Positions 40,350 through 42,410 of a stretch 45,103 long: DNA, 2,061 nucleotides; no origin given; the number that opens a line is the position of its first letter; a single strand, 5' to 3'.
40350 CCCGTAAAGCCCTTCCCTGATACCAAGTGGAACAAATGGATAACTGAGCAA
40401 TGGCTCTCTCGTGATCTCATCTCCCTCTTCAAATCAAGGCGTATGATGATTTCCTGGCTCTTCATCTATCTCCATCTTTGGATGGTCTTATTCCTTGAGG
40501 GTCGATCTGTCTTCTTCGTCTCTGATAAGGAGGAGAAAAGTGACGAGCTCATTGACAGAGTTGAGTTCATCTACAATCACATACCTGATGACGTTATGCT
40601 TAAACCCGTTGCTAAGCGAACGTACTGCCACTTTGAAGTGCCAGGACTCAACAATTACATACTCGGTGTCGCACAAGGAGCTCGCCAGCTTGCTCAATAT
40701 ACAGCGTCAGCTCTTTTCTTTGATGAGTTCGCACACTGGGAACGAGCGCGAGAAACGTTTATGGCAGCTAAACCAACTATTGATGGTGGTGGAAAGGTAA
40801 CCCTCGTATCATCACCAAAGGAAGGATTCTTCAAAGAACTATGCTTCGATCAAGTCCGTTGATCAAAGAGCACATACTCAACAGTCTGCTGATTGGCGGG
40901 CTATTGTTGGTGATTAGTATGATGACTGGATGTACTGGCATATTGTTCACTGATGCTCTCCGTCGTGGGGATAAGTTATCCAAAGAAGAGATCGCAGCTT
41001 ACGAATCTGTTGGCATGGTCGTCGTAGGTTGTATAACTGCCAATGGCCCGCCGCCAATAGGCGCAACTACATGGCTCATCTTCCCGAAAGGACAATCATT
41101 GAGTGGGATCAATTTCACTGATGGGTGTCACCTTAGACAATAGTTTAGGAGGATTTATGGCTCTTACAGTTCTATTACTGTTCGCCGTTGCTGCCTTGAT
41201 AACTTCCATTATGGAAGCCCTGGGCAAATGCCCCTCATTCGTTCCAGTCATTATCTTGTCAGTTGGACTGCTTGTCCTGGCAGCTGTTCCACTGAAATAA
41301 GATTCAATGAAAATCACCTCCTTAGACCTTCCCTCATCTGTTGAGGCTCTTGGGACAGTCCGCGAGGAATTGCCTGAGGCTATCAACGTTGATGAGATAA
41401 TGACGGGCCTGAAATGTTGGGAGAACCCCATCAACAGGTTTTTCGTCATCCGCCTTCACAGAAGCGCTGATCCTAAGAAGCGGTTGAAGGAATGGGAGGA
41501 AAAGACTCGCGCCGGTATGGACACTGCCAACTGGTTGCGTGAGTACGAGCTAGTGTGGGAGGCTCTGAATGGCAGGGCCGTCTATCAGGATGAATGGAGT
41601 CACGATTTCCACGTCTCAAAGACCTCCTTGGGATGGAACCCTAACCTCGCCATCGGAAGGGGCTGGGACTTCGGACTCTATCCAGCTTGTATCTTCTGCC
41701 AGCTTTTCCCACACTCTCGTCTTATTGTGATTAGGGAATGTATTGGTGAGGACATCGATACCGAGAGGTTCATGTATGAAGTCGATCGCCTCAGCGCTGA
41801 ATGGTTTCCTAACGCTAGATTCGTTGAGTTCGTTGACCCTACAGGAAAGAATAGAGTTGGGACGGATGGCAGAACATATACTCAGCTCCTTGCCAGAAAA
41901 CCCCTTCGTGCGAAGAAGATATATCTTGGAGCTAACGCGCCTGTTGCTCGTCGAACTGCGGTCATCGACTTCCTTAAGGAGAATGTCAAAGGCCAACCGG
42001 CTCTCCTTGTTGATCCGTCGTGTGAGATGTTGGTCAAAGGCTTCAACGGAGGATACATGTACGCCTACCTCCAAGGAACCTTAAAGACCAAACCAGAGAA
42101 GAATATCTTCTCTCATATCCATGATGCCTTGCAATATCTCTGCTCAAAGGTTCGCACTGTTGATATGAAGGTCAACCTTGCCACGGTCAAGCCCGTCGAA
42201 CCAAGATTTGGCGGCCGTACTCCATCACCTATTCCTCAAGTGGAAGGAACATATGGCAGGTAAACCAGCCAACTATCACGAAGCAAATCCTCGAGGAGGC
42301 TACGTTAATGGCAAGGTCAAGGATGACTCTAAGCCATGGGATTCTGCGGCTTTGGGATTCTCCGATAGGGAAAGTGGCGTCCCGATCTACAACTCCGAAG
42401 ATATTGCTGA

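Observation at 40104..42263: Large terminase split into two same-frame ORFs by a 444-nt gene-bearing insert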

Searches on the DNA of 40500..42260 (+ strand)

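Call 5: search_rna_families(source=window, start=40500, end=41700, threshold=evalue, max_evalue=10)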
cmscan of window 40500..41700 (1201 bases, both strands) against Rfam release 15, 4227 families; matches with E-value up to 10: 6.
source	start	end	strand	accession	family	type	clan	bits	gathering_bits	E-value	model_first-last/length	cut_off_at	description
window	40546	40618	+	RF01191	SNORD121A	Gene; snRNA; snoRNA; CD-box;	-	22.5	44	0.26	1-82/82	no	Small nucleolar RNA SNORD121A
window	41384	41420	+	RF00067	SNORD15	Gene; snRNA; snoRNA; CD-box;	CL00045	17.8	75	0.29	1-146/146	no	Small nucleolar RNA SNORD15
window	40945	41005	+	RF01317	CRISPR-DR4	Gene; CRISPR;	CL00014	15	35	9.5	1-28/28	no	CRISPR RNA direct repeat element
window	41085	41134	+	RF00692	MIR171_2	Gene; miRNA;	CL00099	14.7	65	6.7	1-111/111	no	MIR171_2 microRNA precursor family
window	41254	41300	-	RF03189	mir-1175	Gene; miRNA;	-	14.1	51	8.6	1-72/72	no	mir-1175 microRNA precursor family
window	41027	41141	+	RF01728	STAXI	Gene; sRNA;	-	11.9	40.5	8.7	1-153/153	no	STAXI RNA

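Call 72: search_rna_families(sources=[L001, L002, L005, L006, L007, L010, L011, L012, L016, L023, L029, L056, L062, L075, L083], threshold=gathering)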
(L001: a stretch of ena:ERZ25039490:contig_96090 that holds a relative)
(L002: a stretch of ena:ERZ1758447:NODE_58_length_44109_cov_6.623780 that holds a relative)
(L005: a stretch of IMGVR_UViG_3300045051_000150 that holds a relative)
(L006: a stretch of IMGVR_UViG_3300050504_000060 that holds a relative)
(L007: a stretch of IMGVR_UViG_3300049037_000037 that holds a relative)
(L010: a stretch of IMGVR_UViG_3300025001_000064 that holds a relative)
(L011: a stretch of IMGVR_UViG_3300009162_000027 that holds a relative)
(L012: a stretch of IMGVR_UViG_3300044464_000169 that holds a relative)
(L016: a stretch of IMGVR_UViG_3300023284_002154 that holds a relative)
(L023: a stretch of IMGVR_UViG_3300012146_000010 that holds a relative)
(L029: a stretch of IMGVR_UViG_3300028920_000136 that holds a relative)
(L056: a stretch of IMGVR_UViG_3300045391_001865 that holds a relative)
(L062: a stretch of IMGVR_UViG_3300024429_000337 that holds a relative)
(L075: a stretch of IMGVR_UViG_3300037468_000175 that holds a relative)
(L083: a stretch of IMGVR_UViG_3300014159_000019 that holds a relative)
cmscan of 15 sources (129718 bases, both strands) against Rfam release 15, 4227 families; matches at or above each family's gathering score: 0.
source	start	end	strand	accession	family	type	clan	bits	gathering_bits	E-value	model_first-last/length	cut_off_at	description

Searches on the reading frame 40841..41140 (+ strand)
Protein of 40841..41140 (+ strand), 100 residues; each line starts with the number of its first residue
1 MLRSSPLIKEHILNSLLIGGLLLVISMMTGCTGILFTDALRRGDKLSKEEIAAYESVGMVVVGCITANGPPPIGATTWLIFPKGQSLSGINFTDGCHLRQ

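Call 6: search_protein_families(library=pfam, proteins=[window:40841-41140:+], max_evalue=0.1)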
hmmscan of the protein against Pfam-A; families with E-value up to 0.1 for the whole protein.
window:40841-41140:+ (100 aa): 0 families

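Call 7: search_protein_families(library=phrogs, proteins=[window:40841-41140:+], max_evalue=0.1)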
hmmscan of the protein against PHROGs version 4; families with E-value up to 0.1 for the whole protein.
window:40841-41140:+ (100 aa): 0 families

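Call 33: search_protein_families(library=padloc, proteins=[window:40841-41140:+], max_evalue=0.01)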
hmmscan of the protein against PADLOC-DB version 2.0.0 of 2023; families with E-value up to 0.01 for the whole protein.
window:40841-41140:+ (100 aa): 0 families

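Call 46: find_homologous_proteins(query=window:40841-41140:+, max_evalue=0.001)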
Query window:40841-41140:+ (100 aa): 2 proteins with E <= 0.001 among 7 candidates.
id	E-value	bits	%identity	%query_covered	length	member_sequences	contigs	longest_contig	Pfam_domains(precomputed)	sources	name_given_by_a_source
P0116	6.6e-55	201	96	100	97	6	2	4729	-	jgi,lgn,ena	jgi:hypothetical protein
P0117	1.8e-44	168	84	100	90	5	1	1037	-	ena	-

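Call 47: find_encoding_contigs(protein=P0116, flank=5000, max_places=4)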
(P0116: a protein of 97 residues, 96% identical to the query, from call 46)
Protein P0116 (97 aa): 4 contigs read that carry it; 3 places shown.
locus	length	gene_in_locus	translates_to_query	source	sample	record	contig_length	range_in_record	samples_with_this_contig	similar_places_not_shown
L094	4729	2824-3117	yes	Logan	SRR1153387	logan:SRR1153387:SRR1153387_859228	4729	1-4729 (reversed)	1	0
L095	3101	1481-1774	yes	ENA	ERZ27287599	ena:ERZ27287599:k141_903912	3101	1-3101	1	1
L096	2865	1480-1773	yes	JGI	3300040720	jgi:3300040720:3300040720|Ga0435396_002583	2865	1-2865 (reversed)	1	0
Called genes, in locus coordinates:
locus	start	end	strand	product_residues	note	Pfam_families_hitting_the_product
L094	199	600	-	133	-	-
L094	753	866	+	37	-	-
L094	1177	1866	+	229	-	PF08281:Sigma70_r4_2 (faint)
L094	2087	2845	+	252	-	-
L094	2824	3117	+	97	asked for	-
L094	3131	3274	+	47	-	-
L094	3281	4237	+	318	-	-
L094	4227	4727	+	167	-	?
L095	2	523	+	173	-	?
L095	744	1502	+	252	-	-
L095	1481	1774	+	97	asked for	-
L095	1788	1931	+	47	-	-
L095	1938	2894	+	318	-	-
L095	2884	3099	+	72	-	?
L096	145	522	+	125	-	-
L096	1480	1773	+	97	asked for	-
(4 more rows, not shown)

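Call 48: find_encoding_contigs(protein=P0117, flank=5000, max_places=4)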
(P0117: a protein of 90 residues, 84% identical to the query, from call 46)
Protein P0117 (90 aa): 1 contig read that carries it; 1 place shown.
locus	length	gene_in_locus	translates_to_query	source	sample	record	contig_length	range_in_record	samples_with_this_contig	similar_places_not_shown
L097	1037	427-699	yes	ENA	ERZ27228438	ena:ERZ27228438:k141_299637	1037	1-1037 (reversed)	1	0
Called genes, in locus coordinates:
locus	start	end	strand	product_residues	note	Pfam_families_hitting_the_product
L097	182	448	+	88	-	-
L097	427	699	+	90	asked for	-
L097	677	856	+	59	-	-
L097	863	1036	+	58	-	?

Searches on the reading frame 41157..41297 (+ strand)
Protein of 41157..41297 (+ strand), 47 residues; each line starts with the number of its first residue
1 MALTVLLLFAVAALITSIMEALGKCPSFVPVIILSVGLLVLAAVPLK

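Call 6: search_protein_families(library=pfam, proteins=[window:41157-41297:+], max_evalue=0.1)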
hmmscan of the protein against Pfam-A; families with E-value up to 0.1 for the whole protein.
window:41157-41297:+ (47 aa): 1 family
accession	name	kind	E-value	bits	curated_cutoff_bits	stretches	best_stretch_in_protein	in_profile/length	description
PF10190.14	Tmemb_170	-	0.031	15.1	29.5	1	3-40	18-55/106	Putative transmembrane protein 170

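Call 7: search_protein_families(library=phrogs, proteins=[window:41157-41297:+], max_evalue=0.1)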
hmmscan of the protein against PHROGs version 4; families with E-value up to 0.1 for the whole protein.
window:41157-41297:+ (47 aa): 0 families

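Call 33: search_protein_families(library=padloc, proteins=[window:41157-41297:+], max_evalue=0.01)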
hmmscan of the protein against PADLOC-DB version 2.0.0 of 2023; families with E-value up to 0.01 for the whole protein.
window:41157-41297:+ (47 aa): 0 families
